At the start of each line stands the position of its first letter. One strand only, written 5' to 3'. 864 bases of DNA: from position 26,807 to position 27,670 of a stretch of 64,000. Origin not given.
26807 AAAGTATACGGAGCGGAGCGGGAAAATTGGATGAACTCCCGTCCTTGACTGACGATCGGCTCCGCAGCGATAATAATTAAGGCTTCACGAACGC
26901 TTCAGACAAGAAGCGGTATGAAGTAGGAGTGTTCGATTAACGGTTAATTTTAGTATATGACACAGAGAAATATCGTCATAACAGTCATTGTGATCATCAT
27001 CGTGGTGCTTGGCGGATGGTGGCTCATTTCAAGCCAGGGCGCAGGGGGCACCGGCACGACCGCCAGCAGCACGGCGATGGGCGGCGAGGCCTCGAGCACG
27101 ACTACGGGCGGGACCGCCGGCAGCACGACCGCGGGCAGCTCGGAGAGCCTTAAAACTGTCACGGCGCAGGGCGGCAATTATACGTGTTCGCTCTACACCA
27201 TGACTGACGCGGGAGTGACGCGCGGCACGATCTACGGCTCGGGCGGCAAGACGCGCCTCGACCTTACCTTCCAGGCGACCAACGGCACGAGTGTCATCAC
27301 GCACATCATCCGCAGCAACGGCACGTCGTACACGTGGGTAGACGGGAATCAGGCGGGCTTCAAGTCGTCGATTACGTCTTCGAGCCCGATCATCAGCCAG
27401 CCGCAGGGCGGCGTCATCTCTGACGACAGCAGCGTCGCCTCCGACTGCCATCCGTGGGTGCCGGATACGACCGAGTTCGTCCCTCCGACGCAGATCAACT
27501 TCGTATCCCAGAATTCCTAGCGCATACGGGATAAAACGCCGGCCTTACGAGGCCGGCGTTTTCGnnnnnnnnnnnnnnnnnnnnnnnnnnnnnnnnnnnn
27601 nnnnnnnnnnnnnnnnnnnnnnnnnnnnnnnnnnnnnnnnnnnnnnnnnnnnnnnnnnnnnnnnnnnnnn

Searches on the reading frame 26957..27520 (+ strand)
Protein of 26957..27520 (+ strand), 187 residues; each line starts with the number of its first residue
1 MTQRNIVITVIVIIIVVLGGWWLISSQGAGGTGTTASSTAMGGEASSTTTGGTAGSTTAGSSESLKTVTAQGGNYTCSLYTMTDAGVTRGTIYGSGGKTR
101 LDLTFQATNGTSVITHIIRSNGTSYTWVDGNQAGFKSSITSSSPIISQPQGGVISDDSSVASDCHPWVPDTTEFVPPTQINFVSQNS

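Call 18: search_protein_families(library=pfam, proteins=[window:26957-27520:+], max_evalue=0.1)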
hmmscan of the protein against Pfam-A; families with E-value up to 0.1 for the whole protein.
window:26957-27520:+ (187 aa): 1 family
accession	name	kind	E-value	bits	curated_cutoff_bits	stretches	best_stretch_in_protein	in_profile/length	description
PF17101.10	Stealth_CR1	-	0.064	13.4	27.2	0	125-133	7-15/29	Stealth protein CR1, conserved region 1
